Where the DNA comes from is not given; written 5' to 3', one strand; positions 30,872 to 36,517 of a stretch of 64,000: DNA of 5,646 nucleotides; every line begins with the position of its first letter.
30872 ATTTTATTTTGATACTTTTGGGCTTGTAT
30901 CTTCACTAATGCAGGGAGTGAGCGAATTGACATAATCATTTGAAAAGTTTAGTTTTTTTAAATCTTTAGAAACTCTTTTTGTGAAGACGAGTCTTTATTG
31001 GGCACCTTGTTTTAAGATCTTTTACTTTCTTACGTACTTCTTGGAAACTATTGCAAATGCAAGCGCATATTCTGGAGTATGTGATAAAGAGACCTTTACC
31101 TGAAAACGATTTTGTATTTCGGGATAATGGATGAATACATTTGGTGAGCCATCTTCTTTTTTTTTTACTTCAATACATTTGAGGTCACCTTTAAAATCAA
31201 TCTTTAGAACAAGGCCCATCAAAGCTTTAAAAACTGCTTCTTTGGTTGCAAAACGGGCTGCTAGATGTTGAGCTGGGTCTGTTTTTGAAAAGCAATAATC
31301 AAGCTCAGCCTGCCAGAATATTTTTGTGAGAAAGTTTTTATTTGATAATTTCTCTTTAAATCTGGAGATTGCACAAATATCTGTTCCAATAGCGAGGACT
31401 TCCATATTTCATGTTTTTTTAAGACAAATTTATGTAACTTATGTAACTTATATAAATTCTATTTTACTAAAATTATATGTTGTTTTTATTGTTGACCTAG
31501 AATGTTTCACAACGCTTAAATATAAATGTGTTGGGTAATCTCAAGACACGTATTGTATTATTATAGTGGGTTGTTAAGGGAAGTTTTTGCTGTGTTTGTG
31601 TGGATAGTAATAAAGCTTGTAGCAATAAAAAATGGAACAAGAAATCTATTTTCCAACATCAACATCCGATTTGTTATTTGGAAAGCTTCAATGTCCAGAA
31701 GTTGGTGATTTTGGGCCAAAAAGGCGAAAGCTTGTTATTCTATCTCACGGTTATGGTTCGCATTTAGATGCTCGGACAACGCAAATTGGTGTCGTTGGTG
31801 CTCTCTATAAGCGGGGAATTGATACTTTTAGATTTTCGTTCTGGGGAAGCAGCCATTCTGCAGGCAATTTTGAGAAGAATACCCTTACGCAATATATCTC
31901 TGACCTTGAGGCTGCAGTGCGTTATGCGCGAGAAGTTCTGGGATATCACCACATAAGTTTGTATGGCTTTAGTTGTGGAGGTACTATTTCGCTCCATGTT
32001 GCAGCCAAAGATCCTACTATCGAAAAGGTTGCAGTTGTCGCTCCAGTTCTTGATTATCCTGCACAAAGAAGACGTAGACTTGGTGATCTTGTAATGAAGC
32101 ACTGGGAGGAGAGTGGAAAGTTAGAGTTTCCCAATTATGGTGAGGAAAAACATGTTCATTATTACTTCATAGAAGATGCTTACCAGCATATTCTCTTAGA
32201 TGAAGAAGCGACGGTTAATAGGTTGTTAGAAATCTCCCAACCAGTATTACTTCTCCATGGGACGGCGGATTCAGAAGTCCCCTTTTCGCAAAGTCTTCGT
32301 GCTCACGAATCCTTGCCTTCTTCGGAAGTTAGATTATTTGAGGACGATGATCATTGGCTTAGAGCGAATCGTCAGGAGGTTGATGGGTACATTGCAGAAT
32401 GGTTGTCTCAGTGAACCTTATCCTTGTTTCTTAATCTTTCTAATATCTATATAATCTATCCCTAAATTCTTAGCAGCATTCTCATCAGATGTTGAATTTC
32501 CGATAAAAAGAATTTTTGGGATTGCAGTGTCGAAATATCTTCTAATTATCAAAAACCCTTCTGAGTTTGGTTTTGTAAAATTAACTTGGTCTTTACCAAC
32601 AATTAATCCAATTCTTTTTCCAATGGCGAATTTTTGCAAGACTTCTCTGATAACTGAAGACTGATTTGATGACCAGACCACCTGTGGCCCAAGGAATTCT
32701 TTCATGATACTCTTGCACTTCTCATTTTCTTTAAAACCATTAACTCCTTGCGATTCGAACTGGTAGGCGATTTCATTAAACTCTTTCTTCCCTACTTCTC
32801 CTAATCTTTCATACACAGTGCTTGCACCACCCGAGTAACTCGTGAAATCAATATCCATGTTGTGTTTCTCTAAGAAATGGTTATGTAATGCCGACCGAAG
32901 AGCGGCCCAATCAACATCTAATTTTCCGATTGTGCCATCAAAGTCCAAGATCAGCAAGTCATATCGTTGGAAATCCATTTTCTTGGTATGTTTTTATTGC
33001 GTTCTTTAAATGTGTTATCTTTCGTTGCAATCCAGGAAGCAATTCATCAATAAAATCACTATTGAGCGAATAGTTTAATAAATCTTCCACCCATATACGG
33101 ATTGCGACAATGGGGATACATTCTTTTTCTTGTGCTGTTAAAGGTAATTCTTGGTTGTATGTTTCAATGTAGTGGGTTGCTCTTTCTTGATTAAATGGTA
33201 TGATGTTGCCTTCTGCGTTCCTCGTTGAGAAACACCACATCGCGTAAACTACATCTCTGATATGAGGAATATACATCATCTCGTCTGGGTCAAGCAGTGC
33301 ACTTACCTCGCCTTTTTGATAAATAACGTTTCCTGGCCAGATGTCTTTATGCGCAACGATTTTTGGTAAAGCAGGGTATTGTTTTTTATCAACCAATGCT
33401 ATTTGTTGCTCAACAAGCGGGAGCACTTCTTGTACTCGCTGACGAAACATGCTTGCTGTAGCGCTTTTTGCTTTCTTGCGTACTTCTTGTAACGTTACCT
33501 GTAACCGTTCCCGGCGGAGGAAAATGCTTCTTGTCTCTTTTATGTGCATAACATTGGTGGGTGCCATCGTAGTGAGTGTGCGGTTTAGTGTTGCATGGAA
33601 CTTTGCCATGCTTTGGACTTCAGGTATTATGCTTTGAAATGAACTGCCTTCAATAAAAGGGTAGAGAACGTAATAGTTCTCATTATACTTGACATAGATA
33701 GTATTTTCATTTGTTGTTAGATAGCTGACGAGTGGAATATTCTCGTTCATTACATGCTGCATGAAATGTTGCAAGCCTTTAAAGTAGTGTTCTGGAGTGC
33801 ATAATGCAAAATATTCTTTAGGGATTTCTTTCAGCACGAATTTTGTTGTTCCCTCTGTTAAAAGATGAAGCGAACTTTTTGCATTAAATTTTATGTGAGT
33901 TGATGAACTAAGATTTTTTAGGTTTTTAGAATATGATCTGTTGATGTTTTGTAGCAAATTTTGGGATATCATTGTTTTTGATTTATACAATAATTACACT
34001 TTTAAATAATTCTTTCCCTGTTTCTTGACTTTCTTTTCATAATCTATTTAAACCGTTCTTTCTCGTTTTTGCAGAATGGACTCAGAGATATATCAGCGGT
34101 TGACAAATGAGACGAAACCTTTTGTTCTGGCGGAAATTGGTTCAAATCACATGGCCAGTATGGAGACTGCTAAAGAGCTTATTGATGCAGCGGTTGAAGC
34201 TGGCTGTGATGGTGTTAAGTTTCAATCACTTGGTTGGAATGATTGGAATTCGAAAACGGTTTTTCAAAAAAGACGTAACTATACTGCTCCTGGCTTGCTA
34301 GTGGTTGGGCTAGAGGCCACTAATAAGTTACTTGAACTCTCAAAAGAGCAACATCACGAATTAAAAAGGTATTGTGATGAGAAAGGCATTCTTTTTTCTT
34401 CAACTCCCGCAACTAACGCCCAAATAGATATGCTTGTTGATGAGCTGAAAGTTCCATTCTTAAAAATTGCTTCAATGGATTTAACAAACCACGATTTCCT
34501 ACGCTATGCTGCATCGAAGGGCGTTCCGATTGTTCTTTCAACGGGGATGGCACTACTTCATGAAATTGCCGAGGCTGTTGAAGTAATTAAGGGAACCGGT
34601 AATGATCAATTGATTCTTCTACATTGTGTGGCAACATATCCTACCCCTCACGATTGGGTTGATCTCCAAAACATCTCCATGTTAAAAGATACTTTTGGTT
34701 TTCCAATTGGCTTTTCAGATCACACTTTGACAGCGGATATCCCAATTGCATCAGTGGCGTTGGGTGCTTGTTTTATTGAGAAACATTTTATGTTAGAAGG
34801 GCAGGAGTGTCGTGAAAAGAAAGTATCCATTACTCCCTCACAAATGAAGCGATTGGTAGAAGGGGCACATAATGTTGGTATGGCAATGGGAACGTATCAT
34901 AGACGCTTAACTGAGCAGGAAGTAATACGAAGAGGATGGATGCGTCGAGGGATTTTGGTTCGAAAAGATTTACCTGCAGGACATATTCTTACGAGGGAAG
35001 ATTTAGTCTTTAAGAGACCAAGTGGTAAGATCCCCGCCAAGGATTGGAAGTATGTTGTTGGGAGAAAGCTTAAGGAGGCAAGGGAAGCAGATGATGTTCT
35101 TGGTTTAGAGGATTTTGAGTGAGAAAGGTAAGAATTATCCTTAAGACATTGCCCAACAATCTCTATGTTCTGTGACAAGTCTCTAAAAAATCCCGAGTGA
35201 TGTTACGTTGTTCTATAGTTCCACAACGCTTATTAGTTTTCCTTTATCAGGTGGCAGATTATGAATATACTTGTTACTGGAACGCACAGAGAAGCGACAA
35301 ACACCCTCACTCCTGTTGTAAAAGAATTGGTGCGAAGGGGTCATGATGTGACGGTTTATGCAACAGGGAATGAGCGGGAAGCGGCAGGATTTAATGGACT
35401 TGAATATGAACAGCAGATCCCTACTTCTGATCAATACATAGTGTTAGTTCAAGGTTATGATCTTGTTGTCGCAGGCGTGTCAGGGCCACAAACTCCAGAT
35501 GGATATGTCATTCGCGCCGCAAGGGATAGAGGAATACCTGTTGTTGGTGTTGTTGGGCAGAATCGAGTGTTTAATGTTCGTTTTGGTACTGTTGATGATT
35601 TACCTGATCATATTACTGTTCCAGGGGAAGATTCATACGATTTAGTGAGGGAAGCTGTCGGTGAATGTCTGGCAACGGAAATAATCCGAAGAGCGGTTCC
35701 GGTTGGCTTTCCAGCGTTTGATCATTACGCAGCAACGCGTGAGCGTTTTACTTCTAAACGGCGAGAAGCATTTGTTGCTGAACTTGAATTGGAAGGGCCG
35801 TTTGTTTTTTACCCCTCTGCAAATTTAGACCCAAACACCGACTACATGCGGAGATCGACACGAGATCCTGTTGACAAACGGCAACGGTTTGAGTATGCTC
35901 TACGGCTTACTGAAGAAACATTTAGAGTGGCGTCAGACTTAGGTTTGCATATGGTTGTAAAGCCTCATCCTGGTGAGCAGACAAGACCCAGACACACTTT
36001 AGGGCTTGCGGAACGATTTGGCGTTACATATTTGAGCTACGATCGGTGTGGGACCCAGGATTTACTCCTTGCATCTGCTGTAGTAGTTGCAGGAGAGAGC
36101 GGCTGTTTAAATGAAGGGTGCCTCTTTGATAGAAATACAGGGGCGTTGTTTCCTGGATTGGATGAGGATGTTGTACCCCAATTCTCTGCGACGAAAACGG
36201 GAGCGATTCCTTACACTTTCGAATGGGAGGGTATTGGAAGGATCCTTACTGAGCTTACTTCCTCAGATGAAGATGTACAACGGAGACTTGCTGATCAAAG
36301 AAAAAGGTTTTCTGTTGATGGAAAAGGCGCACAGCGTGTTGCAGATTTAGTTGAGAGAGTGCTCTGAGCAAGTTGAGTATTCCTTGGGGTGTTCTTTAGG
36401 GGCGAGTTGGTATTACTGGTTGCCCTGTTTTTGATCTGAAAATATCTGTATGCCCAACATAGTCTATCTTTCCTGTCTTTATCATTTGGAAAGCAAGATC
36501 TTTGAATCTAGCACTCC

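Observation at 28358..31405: Carrier-protein-dependent acylation module (adenylating enzyme + ACP-like + AcpS + NeuD-family acyltransferase) in an archaeal glycan island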

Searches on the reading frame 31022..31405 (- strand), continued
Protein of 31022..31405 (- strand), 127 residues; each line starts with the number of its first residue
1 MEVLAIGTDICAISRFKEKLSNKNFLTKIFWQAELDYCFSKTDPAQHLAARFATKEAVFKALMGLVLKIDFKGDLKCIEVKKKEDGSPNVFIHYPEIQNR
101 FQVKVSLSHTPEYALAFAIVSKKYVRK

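Call 71: find_encoding_contigs(protein=P0036, flank=8000, max_places=1)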
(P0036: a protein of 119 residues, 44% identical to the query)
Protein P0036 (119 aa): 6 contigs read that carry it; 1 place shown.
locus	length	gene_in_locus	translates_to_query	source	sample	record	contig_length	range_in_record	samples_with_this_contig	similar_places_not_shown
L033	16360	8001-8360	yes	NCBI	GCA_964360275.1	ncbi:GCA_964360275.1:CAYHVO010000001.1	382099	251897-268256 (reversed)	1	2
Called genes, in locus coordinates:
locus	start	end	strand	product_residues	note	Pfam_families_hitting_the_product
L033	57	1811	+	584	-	PF13392:HNH_3 (faint), PF00226:DnaJ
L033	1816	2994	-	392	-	PF03446:NAD_binding_2 (faint), PF03721:UDPG_MGDP_dh_N, PF00984:UDPG_MGDP_dh, PF03720:UDPG_MGDP_dh_C (weak)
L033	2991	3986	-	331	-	PF01408:GFO_IDH_MocA, PF02629:CoA_binding (weak), PF02894:GFO_IDH_MocA_C, PF22725:GFO_IDH_MocA_C3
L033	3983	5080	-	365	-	PF00155:Aminotran_1_2, PF01041:DegT_DnrJ_EryC1, PF01212:Beta_elim_lyase, PF01053:Cys_Met_Meta_PP (weak)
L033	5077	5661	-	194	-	PF25084:LbH_EIF2B, PF00132:Hexapep, PF25087:GMPPB_C, PF00132:Hexapep, PF14602:Hexapep_2, PF00132:Hexapep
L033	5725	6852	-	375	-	PF00534:Glycos_transf_1, PF13692:Glyco_trans_1_4, PF13524:Glyco_trans_1_2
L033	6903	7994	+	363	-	PF02350:Epimerase_2, PF04007:DUF354 (weak)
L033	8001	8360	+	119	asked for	PF01648:ACPS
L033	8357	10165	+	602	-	PF21211:FkbH_N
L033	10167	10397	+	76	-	-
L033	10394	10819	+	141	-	PF01575:MaoC_dehydratas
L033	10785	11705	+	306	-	PF02522:Antibiotic_NAT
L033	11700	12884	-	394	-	PF07470:Glyco_hydro_88 (faint), PF07944:Beta-AFase-like_GH127_cat (faint), PF09492:Pec_lyase (faint), PF06662:C5-epim_C (faint), PF25840:Ulvan_lyase_N (faint), PF13243:SQHop_cyclase_C (weak)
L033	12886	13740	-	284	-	PF02353:CMAS (faint), PF03848:TehB (weak), PF13489:Methyltransf_23, PF08241:Methyltransf_11, PF08242:Methyltransf_12, PF13649:Methyltransf_25, PF13847:Methyltransf_31 (weak)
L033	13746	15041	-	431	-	PF01210:NAD_Gly3P_dh_N (weak), PF02826:2-Hacid_dh_C (faint), PF03446:NAD_binding_2, PF03721:UDPG_MGDP_dh_N, PF00984:UDPG_MGDP_dh, PF03720:UDPG_MGDP_dh_C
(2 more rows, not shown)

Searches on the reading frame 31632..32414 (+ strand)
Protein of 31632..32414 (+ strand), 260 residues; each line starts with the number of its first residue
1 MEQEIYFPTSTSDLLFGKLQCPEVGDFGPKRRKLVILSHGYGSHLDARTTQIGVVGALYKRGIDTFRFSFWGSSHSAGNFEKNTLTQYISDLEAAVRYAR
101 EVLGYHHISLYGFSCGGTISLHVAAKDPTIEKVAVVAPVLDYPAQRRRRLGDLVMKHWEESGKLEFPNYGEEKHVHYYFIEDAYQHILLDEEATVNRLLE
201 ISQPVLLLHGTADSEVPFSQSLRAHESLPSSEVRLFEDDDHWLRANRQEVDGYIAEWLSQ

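Call 3: search_protein_families(library=pfam, proteins=[window:31632-32414:+], max_evalue=0.01)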
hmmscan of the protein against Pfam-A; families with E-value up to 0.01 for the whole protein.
window:31632-32414:+ (260 aa): 9 families
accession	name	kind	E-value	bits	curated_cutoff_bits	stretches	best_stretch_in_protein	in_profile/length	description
PF12146.15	Hydrolase_4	-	3.3e-18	66.3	27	1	30-235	2-224/239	Serine aminopeptidase, S33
PF00561.26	Abhydrolase_1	-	2.9e-13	50.5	25.8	1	34-143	2-106/245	alpha/beta hydrolase fold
PF00326.27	Peptidase_S9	-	4.5e-10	39.8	22.6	1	82-253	38-199/213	Prolyl oligopeptidase family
PF01738.24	DLH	-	3.2e-07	30.6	21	1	80-136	69-127/217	Dienelactone hydrolase family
PF20408.4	Abhydrolase_11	-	2.5e-06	27.8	27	1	32-160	2-125/193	Alpha/beta hydrolase domain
PF02230.22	Abhydrolase_2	-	1.8e-05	25.2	23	0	93-129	91-128/217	Phospholipase/Carboxylesterase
PF20434.5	BD-FAE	-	2e-05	24.6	26.8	0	201-228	188-215/215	BD-FAE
PF02129.25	Peptidase_S15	-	3.7e-05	24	23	0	58-142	47-132/262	X-Pro dipeptidyl-peptidase (S15 family)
PF05728.18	UPF0227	-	0.0021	18.4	21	1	86-244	39-173/187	Uncharacterised protein family (UPF0227)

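Call 7: search_protein_families(library=ncbifam, proteins=[window:31632-32414:+], max_evalue=0.01)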
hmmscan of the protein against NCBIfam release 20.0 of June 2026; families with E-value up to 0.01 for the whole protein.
window:31632-32414:+ (260 aa): 26 families (the best 25 are shown)
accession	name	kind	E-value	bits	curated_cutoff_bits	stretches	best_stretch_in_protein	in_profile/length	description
NF052610.1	macro_16_ester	equivalog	1.3e-06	28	420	1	186-241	206-262/281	alpha/beta fold macrolide esterase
NF051488.1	bifunc_PcaDC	exception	2.3e-06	27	390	1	28-137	8-110/375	bifunctional 3-oxoadipate enol-lactonase/4-carboxymuconolactone decarboxylase PcaDC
NF058544.1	IVPilMotSglTMyx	equivalog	3.2e-06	27.1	300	1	57-163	58-162/210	type IV pili motility protein SglT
TIGR03611.1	RutD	equivalog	4.6e-06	26.2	238.5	0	196-242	192-238/258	pyrimidine utilization protein D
NF047920.1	lactonase_UilS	equivalog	8.7e-06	25.6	400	1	31-134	23-126/285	UilS family quorum-quenching N-acyl-homoserine lactonase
NF053693.1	esterase_mleCBF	exception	3.5e-05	23.3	564.5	1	184-244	202-263/279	CBF family alpha/beta fold macrolide esterase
NF011457.0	PRK14875.1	equivalog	4e-05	22.7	307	0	28-138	128-231/372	acetoin dehydrogenase dihydrolipoyllysine-residue acetyltransferase subunit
TIGR02427.1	protocat_pcaD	equivalog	6.3e-05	22.5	255.85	0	196-243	187-234/251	3-oxoadipate enol-lactonase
NF041759.1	mac_hydro_EstT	equivalog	7.9e-05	22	450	1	184-246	201-264/278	macrolide hydrolase EstT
TIGR01738.1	bioH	equivalog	0.00012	21.8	206.95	0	196-241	182-227/245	pimeloyl-ACP methyl ester esterase BioH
TIGR03101.1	hydr2_PEP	hypoth_equivalog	0.00016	21.3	202.75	1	57-141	51-135/266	hydrolase 2, exosortase A system-associated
NF053683.1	esterase_mleBRB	exception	0.00016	21.3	585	1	189-244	206-261/280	BRB family alpha/beta fold macrolide esterase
NF033124.1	estX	equivalog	0.00021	20.5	600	1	189-244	208-264/280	macrolide esterase EstX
TIGR01249.1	pro_imino_pep_1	equivalog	0.00031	20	259.75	0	72-130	65-119/307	prolyl aminopeptidase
NF050089.1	i_nPHAscl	equivalog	0.00034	19.8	300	0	85-135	63-114/288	intracellular short-chain-length polyhydroxyalkanoate depolymerase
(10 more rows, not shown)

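Call 77: search_solved_structures(query=window:31632-32414:+, max_evalue=0.0001)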
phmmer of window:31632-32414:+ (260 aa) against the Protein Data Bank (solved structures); distinct sequences matched with E-value up to 0.0001: 30.
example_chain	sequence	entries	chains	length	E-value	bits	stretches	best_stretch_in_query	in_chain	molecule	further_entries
9pjb_A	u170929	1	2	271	8e-16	61.7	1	11-259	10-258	MHETase MHT043-5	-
7wwh_A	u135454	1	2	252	1.5e-14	57.6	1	33-250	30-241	Alpha/beta hydrolase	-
8b4u_A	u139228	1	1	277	7.3e-14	55.3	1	12-229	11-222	Alpha/beta hydrolase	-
2wtm_A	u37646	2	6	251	2.4e-11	47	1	28-241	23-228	EST1E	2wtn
9h0z_A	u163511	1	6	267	1.6e-10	44.3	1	31-244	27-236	Serine aminopeptidase S33 domain-containing protein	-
7q4h_A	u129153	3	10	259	3.8e-10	43.1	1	31-243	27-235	Hydrolase_4 domain-containing protein | Serine aminopeptidase S33 domain-containing protein | Prolyl oligopeptidase family protein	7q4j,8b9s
3pf8_A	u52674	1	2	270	1.2e-09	41.5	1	34-140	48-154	Cinnamoyl esterase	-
9w30_A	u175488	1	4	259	1.2e-09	41.5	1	31-246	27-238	Alpha/beta superfamily hydrolase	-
3qm1_A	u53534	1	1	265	3e-09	40.2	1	34-140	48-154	Cinnamoyl esterase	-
3pf9_A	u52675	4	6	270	3.1e-09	40.1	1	34-140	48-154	Cinnamoyl esterase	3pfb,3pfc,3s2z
8trf_A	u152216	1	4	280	6.2e-09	39.1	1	20-247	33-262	AB hydrolase-1 domain-containing protein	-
3llc_A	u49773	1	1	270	1.9e-08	37.6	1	53-251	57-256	Putative hydrolase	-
6ny9_B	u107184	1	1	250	8.5e-08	35.4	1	56-244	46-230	Mycophenolic acid acyl-glucuronide esterase, mitochondrial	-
9pid_A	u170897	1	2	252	1.1e-07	35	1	22-143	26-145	Alpha/beta fold hydrolase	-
5cml_A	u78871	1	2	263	2e-07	34.2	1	54-235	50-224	OsmC family protein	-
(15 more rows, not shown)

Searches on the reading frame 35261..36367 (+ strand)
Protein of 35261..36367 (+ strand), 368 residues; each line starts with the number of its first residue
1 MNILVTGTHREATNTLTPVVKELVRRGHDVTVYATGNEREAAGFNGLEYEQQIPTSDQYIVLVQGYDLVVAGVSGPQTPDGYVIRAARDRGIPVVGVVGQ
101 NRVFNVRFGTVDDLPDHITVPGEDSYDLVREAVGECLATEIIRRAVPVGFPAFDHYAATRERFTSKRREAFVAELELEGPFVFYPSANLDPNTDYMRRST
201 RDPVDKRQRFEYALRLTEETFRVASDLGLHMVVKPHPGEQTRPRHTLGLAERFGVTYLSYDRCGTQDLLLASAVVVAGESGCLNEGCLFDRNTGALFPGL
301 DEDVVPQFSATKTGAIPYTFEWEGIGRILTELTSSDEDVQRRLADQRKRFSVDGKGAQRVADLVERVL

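Call 7: search_protein_families(library=ncbifam, proteins=[window:35261-36367:+], max_evalue=0.01)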
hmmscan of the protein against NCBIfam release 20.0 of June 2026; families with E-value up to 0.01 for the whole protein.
window:35261-36367:+ (368 aa): 1 family
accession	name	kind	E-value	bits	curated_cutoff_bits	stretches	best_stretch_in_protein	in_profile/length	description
NF046086.1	BFO_1060_trans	domain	0.0028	16.8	200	1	118-363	108-359/365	BFO_1060 family glycosyltransferase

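Call 41: search_protein_families(library=ncbifam, proteins=[window:35261-36367:+], max_evalue=0.00001)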
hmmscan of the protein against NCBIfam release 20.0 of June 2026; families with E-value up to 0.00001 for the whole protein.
window:35261-36367:+ (368 aa): 0 families

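Call 53: search_protein_families(library=pfam, proteins=[window:35261-36367:+], max_evalue=0.0001)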
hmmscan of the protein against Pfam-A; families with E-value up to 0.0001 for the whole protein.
window:35261-36367:+ (368 aa): 0 families

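Call 74: predict_structure(protein=window:35261-36367:+)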
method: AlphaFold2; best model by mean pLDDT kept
length: 368 residues; sequences in the alignment: 1
mean_pLDDT: 38.7   pTM: 0.29
mean pLDDT of the five models: 38.7, 35.7, 35.1, 34.2, 32.2
residues with pLDDT >= 90: 0; 70-90: 0; 50-70: 33; < 50: 335
segments of 3 or more residues with pLDDT < 50: 1-16, 22-31, 33-86, 90-204, 226-230, 232-245, 258-340, 345-368
pLDDT, mean of each block of 10 residues (from residue 1): 39 48 48 46 46 41 38 38 48 41 33 34 32 33 27 30 31 29 34 39 47 50 49 43 49 51 35 34 31 32 29 24 34 44 46 39 40
secondary structure, 60 per line:
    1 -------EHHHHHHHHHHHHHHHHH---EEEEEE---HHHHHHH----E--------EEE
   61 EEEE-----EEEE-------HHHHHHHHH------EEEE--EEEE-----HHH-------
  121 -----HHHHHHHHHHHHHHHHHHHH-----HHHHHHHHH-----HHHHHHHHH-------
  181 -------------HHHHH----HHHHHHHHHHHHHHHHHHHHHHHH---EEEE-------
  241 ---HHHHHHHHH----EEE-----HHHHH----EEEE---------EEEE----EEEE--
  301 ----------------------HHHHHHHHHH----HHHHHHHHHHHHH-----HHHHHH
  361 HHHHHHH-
elements in order: H9-25 E29-34 H38-44 E58-64 E70-73 H81-89 E96-99 E102-105 H126-145 H151-159 H165-173 H194-198 H203-226 E230-233 H244-252 E257-259 H265-269 E274-277 E287-290 E295-298 H323-332 H337-349 H355-367

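Call 76: search_solved_structures(query=window:35261-36367:+, max_evalue=1)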
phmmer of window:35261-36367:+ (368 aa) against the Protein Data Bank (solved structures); distinct sequences matched with E-value up to 1: 0.
